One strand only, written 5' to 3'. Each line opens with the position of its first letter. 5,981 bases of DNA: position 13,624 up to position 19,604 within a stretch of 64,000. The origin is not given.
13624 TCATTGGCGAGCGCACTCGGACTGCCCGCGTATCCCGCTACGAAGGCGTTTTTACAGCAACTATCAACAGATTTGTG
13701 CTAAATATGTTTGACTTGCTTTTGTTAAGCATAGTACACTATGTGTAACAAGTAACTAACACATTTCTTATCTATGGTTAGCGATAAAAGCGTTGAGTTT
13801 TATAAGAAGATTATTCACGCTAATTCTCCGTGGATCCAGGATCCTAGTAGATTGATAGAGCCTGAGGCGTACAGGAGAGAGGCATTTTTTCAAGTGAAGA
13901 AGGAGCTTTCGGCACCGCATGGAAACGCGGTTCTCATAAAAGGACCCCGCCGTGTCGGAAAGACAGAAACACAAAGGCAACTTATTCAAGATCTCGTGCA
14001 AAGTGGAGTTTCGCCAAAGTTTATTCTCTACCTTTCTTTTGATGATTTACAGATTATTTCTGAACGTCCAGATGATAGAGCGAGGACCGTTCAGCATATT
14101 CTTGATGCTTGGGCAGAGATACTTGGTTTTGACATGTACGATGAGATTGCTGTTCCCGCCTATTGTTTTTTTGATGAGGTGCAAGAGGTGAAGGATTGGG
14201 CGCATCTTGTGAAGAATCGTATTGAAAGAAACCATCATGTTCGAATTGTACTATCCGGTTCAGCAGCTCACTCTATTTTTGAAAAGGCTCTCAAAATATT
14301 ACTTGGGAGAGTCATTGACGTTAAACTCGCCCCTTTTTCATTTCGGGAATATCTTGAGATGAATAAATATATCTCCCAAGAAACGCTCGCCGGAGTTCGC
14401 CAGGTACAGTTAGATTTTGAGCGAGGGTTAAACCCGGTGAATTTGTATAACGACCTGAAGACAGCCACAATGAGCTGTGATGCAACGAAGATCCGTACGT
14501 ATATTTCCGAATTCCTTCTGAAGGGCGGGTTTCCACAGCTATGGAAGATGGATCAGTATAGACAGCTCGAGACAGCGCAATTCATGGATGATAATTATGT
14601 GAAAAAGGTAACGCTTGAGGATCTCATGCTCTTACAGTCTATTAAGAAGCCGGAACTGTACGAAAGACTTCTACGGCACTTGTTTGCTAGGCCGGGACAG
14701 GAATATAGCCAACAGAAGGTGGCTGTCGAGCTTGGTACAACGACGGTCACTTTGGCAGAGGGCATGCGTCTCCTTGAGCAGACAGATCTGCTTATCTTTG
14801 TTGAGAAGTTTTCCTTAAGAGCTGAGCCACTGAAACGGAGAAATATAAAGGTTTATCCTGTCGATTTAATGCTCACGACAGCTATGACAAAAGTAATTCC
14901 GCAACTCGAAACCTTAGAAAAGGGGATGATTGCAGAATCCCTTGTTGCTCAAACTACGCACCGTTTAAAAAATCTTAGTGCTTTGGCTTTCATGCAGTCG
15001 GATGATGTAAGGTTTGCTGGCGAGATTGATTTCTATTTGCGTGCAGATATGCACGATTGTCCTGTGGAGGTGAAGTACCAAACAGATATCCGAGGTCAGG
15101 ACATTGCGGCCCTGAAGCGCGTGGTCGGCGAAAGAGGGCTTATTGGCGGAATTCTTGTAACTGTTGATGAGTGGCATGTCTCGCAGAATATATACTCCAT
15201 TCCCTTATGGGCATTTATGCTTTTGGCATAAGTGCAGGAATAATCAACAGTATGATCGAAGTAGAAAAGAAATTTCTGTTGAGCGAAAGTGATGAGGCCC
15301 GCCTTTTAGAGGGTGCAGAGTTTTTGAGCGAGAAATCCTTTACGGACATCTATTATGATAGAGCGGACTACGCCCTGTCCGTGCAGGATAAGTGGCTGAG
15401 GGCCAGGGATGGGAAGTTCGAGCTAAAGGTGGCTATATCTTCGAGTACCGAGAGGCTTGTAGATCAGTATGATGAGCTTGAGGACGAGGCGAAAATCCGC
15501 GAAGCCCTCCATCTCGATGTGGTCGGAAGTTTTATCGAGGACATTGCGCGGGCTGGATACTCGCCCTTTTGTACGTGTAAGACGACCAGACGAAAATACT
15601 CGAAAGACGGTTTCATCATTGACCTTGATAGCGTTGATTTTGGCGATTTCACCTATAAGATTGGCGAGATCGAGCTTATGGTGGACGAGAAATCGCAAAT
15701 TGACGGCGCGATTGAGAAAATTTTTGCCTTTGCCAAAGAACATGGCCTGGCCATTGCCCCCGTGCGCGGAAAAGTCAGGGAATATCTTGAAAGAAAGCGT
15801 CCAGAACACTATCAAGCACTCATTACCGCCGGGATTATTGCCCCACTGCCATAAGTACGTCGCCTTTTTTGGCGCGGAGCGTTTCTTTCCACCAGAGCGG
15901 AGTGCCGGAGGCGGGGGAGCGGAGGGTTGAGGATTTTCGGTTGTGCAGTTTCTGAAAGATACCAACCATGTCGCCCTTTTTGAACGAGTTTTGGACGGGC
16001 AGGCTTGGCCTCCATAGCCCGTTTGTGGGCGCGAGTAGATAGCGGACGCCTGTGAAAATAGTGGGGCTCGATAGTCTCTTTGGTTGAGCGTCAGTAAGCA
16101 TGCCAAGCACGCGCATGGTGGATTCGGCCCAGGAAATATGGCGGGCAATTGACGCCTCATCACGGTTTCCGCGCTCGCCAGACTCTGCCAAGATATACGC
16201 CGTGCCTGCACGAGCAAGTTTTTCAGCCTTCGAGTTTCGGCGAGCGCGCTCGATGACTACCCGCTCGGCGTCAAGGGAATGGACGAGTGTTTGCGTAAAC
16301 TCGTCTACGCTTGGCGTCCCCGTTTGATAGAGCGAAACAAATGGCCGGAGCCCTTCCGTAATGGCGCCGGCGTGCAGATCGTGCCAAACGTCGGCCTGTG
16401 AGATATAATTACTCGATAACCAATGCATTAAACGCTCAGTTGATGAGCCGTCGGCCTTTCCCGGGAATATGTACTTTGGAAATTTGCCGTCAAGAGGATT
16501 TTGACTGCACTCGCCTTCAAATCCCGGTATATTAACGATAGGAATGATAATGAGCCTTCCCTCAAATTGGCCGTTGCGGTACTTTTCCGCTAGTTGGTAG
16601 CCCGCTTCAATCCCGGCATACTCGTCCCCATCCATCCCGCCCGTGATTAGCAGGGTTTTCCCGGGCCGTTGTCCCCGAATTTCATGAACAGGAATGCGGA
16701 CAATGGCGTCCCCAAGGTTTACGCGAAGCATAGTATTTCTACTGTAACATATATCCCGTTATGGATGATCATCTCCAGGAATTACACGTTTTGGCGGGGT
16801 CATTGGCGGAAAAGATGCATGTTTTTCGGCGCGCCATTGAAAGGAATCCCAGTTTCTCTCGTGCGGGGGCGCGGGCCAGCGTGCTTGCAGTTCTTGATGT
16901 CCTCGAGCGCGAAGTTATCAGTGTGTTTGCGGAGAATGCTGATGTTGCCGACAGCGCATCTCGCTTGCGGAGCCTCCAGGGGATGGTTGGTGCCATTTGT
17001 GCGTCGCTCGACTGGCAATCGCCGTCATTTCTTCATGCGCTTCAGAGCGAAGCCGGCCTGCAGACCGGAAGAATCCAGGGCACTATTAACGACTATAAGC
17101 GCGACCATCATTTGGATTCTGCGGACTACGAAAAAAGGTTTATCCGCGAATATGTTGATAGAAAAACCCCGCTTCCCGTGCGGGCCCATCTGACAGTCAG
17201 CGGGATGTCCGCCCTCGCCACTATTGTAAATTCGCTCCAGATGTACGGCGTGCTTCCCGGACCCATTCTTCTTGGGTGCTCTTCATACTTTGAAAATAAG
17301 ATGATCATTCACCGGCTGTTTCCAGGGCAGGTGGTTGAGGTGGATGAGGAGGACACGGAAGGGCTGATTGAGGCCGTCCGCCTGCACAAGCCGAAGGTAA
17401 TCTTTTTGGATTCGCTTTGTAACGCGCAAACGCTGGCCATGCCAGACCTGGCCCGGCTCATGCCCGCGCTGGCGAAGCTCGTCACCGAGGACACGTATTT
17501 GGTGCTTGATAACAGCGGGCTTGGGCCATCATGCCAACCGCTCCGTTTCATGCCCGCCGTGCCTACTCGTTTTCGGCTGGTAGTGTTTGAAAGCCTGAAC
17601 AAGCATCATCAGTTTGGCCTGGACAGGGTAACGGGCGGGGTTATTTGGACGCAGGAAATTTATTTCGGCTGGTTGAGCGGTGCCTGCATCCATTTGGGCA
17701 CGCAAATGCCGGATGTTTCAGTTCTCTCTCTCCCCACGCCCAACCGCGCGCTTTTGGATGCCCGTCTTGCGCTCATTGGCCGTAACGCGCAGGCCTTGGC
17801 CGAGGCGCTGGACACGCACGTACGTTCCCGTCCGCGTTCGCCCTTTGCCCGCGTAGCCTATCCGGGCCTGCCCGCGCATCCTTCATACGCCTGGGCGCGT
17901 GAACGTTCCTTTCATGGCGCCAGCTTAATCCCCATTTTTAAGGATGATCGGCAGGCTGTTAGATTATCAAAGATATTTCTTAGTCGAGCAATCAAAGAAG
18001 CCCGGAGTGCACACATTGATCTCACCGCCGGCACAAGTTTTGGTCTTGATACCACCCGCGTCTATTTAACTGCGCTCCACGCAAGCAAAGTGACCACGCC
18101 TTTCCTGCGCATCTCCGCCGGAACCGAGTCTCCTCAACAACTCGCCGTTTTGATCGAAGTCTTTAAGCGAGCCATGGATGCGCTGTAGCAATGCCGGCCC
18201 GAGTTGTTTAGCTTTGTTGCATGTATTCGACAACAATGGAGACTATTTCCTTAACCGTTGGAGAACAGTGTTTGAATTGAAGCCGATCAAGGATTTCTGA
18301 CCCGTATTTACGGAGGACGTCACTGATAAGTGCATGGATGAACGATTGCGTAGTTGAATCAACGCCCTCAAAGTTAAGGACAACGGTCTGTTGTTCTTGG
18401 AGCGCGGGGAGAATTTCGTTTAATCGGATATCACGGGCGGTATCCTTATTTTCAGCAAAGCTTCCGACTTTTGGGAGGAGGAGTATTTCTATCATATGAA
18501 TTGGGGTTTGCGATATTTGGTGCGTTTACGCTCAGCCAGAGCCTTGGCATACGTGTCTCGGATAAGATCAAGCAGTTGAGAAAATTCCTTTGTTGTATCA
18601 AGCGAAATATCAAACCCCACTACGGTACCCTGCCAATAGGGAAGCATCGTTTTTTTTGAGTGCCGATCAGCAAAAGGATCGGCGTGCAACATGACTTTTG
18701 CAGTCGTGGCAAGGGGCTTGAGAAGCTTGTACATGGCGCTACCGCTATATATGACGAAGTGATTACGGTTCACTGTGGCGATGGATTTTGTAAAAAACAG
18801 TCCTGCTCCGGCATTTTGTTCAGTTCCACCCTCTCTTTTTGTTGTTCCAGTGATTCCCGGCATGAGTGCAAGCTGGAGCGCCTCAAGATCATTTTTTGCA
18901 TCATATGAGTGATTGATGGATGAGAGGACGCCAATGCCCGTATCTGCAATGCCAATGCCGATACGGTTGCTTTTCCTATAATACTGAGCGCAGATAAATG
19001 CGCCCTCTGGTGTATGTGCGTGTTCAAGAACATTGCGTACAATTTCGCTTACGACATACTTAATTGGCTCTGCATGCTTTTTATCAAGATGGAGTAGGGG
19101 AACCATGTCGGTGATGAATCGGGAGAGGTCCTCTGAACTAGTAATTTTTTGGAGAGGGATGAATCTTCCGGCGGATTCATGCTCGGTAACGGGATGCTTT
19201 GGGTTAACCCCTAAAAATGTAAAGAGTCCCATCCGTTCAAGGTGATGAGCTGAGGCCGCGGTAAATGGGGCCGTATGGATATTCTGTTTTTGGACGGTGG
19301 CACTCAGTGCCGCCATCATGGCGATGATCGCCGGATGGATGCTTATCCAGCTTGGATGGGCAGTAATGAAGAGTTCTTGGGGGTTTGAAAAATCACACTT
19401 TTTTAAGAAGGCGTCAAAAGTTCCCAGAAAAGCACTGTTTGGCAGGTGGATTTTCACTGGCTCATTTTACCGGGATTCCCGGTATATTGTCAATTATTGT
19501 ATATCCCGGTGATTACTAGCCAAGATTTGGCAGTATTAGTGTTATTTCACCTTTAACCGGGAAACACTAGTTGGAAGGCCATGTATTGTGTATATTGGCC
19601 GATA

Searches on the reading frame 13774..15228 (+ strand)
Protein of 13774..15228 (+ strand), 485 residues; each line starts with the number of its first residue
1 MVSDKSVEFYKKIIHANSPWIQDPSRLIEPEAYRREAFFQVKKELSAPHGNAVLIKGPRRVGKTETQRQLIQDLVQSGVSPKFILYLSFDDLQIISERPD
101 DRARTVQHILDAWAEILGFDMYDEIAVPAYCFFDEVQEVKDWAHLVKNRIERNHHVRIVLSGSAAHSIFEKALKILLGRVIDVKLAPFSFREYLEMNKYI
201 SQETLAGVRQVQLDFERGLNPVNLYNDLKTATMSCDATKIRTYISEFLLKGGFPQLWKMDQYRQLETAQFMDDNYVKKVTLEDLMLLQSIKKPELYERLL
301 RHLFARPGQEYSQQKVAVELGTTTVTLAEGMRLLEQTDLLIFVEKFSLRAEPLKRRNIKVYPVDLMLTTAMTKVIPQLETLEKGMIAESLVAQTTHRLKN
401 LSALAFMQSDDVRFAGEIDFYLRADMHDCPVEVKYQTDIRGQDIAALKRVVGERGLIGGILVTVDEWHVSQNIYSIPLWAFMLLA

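Call 8: search_protein_families(library=pfam, proteins=[window:13774-15228:+], max_evalue=0.001)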
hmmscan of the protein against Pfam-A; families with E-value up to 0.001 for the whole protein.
window:13774-15228:+ (485 aa): 2 families
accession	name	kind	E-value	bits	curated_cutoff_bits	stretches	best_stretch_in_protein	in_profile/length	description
PF13173.12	AAA_14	-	2.1e-26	92.9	27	1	51-194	3-129/129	AAA domain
PF13635.12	DUF4143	-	6.1e-14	52.5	28.1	1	283-435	3-159/160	Domain of unknown function (DUF4143)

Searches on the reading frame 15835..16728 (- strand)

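Call 8: search_protein_families(library=pfam, proteins=[window:15835-16728:-], max_evalue=0.001)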
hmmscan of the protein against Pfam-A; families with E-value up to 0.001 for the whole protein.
window:15835-16728:- (297 aa): 1 family
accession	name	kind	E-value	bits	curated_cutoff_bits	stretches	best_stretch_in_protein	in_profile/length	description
PF24827.1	AstE_AspA_cat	-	2.2e-18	66.9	25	1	22-203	1-187/192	Succinylglutamate desuccinylase/Aspartoacylase catalytic domain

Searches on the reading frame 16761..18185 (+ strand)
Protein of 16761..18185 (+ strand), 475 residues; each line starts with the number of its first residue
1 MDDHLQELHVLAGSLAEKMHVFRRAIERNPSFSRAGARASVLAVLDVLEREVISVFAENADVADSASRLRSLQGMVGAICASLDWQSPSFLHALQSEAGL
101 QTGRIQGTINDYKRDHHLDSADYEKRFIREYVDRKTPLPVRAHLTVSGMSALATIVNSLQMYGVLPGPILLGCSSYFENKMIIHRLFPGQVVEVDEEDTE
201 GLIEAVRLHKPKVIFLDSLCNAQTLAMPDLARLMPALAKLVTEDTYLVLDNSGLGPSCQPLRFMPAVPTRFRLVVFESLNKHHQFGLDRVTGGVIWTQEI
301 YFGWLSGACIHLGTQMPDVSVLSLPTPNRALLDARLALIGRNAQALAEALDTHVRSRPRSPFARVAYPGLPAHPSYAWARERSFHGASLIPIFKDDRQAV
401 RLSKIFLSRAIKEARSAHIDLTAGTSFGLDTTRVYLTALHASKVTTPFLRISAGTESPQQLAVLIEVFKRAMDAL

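Call 8: search_protein_families(library=pfam, proteins=[window:16761-18185:+], max_evalue=0.001)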
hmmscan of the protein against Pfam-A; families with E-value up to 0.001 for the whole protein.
window:16761-18185:+ (475 aa): 1 family
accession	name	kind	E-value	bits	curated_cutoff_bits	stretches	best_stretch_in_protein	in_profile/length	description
PF01053.26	Cys_Met_Meta_PP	-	6.4e-11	41.9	27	1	141-398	69-307/381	Cys/Met metabolism PLP-dependent enzyme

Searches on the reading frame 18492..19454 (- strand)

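Call 6: search_protein_families(library=pfam, proteins=[window:18492-19454:-], max_evalue=0.01)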
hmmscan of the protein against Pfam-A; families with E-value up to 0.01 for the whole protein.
window:18492-19454:- (320 aa): 2 families
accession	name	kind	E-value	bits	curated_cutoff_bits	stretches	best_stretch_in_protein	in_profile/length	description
PF13581.12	HATPase_c_2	-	0.00015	22.2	27.4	1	109-225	10-108/127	Histidine kinase-like ATPase domain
PF02518.31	HATPase_c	-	0.0096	16.8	26.4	0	129-177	4-50/111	Histidine kinase-, DNA gyrase B-, and HSP90-like ATPase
